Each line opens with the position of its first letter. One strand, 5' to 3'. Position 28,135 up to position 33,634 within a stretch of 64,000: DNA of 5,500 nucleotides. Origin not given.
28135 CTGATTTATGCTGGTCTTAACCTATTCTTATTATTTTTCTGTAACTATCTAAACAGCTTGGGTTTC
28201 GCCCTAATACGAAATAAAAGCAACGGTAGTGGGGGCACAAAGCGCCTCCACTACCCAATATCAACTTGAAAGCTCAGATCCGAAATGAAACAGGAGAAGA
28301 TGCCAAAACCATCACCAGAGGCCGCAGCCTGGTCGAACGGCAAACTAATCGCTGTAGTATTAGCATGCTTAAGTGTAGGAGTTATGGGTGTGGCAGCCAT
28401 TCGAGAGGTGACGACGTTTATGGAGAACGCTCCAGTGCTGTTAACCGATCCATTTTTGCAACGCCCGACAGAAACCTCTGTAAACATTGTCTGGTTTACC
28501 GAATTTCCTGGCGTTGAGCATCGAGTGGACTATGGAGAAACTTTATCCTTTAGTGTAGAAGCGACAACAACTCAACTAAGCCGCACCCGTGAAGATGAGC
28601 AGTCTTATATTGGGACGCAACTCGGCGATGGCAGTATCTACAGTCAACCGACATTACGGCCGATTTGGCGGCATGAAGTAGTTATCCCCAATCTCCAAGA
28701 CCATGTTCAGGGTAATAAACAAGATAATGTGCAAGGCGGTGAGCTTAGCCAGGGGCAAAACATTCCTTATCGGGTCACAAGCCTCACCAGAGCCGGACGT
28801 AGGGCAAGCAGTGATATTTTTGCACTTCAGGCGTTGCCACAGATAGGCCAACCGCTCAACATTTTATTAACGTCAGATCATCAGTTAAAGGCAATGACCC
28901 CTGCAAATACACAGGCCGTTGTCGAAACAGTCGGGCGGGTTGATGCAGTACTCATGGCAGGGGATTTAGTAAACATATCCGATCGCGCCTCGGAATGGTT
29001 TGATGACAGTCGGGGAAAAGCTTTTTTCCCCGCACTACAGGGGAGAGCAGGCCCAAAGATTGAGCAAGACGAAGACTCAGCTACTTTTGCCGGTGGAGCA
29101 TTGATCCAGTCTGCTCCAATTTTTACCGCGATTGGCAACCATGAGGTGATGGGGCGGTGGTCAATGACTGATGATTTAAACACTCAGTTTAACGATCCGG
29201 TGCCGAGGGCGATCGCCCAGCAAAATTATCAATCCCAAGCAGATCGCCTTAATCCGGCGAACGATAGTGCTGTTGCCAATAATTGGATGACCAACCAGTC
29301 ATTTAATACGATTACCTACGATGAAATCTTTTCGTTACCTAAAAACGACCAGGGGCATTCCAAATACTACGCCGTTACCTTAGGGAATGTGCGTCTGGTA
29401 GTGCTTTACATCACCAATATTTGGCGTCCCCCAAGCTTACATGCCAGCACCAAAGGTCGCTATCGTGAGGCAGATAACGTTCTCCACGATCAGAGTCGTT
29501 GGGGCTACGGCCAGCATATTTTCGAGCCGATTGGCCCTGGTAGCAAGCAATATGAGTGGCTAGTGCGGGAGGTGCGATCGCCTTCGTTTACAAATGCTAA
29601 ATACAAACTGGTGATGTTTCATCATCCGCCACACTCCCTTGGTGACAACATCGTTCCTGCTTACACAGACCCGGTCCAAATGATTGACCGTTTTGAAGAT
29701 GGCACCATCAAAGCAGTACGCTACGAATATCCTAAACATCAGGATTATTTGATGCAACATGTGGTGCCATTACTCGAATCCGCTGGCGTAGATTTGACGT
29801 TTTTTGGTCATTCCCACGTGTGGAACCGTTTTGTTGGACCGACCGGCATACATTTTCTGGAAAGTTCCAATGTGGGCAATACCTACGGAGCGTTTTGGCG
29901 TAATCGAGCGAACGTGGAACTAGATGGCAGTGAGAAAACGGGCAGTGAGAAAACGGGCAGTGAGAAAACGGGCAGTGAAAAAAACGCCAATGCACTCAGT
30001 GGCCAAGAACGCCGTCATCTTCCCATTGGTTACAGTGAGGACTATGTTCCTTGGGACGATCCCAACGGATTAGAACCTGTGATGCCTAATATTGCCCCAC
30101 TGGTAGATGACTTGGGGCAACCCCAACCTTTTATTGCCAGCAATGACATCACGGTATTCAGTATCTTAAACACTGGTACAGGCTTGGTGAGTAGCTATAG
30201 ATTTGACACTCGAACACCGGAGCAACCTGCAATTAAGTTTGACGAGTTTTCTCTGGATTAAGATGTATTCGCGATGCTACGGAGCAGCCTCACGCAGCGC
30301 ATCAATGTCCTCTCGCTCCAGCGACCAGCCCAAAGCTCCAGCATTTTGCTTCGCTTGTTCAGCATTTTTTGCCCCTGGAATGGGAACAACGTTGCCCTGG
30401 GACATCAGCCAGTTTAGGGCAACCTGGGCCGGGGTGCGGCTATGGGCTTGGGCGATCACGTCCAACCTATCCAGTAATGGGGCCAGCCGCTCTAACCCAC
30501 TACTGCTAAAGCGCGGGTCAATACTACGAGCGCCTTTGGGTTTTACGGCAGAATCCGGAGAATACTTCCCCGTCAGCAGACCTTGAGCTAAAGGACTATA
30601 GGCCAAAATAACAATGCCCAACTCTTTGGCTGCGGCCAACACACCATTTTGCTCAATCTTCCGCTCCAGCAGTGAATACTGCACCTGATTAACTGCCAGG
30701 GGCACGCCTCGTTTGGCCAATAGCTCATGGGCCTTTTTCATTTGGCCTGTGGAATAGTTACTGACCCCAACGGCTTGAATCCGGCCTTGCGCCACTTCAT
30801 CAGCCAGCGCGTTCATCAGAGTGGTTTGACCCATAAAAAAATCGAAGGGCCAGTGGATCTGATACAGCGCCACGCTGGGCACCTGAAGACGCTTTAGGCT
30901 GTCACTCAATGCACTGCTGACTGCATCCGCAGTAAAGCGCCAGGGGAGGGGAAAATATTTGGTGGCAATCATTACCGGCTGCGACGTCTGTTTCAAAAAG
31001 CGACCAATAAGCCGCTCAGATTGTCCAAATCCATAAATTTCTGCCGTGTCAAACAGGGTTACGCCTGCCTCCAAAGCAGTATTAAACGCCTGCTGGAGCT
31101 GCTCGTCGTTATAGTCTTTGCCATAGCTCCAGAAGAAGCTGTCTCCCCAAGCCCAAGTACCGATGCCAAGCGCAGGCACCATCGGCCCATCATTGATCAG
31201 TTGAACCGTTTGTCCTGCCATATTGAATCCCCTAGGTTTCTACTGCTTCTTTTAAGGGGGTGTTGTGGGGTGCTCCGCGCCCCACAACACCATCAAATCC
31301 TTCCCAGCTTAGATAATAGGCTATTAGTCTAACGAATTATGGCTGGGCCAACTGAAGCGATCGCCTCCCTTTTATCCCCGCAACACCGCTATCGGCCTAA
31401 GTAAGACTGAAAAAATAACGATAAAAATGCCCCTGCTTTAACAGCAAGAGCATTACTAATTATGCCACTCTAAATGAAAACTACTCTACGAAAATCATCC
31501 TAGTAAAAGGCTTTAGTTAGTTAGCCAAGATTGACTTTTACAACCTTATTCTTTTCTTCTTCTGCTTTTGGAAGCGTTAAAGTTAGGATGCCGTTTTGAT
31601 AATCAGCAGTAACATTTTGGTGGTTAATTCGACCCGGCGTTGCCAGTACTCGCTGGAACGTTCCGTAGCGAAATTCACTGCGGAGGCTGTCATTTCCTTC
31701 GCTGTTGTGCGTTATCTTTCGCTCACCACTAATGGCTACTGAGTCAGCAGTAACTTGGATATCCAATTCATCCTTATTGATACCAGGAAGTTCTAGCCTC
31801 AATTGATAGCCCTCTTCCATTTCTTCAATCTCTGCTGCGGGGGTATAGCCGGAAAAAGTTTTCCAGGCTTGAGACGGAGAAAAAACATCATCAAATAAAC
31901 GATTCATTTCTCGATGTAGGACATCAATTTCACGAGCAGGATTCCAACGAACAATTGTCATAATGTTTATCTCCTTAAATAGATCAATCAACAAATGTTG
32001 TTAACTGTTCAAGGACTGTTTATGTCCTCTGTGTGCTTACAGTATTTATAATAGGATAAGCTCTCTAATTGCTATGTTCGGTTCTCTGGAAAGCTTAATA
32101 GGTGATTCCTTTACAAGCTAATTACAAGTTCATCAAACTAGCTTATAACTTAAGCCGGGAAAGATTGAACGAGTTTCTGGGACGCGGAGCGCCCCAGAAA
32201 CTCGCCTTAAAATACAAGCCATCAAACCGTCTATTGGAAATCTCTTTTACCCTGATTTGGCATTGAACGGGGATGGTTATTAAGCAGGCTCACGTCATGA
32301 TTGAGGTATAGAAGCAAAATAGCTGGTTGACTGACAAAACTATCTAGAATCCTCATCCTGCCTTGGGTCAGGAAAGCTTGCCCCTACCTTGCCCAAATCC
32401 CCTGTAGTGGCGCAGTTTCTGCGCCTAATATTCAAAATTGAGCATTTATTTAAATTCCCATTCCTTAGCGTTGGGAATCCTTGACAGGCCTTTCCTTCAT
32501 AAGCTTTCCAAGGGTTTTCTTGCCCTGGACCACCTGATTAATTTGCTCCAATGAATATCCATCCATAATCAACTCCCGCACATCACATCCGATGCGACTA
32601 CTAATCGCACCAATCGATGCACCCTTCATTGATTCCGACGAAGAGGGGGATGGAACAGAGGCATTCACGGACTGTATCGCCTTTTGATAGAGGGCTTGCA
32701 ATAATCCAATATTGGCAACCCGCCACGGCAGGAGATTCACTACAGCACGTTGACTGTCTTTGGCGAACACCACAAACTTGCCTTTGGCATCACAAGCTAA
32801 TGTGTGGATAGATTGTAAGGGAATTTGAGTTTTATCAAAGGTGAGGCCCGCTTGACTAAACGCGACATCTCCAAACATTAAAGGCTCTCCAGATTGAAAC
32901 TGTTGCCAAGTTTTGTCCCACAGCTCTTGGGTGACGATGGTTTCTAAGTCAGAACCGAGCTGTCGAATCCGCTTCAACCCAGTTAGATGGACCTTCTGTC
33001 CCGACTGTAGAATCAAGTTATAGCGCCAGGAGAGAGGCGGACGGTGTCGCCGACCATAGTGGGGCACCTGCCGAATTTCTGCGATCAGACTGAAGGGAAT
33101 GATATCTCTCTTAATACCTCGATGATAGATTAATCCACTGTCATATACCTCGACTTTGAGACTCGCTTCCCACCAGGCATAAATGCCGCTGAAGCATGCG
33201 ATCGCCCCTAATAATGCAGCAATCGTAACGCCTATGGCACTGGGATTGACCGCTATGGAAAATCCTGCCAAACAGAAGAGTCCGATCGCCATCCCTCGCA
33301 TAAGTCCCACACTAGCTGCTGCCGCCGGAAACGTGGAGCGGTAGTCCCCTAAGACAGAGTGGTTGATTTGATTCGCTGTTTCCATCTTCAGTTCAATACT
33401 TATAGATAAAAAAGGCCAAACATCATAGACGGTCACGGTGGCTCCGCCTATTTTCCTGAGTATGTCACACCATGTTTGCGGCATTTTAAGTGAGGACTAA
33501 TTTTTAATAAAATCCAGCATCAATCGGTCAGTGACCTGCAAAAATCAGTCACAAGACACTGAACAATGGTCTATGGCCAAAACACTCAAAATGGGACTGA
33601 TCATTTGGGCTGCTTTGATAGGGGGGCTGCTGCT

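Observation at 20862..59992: Dispersed family of composite palindromic repeat elements (at least 10 intergenic copies)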

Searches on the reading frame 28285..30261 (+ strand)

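Call 55: search_protein_families(library=pfam, proteins=[window:28285-30261:+], max_evalue=0.0001)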
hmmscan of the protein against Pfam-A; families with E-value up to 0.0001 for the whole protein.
window:28285-30261:+ (658 aa): 1 family
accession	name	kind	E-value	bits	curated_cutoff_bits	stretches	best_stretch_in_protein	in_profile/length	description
PF00149.33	Metallophos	-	9e-09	36.5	21.5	1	192-512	2-190/191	Calcineurin-like phosphoesterase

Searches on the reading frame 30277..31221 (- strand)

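Call 55: search_protein_families(library=pfam, proteins=[window:30277-31221:-], max_evalue=0.0001)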
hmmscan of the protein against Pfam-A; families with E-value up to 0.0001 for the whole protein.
window:30277-31221:- (314 aa): 1 family
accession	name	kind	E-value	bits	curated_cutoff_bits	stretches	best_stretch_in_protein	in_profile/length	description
PF00248.27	Aldo_ket_red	-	9.9e-68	228.8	24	1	18-312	2-289/291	Aldo/keto reductase family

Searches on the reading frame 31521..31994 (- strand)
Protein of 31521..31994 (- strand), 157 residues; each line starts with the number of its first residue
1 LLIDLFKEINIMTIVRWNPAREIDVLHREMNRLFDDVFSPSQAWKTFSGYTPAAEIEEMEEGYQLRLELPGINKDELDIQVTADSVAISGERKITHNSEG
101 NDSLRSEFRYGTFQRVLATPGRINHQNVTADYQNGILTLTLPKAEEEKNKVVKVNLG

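Call 55: search_protein_families(library=pfam, proteins=[window:31521-31994:-], max_evalue=0.0001)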
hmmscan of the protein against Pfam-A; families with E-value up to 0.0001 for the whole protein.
window:31521-31994:- (157 aa): 2 families
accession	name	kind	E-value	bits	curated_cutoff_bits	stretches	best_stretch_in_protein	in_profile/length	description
PF00011.27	HSP20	-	6.2e-22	78.1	20.8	1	56-153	2-100/102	Hsp20/alpha crystallin family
PF17886.7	ArsA_HSP20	-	1.5e-05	24.9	22.5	1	61-139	2-61/63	HSP20-like domain found in ArsA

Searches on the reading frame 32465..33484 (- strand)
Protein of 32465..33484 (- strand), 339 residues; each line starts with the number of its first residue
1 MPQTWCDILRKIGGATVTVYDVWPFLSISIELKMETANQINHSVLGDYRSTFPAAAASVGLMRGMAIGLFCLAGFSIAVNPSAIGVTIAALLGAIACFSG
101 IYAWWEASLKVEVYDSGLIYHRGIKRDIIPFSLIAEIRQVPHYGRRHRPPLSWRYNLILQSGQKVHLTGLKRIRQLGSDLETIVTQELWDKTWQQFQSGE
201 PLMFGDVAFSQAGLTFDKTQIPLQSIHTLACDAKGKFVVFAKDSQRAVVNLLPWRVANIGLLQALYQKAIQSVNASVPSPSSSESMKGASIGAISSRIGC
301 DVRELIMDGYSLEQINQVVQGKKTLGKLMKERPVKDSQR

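Call 60: search_protein_families(library=pfam, proteins=[window:32465-33484:-], max_evalue=0.0001)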
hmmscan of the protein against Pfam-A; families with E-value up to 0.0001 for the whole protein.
window:32465-33484:- (339 aa): 1 family
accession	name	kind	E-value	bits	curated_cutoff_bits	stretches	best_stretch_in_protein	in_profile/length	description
PF20226.3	DUF6585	-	3.6e-16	59.7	27.7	1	34-240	1-211/249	Family of unknown function (DUF6585)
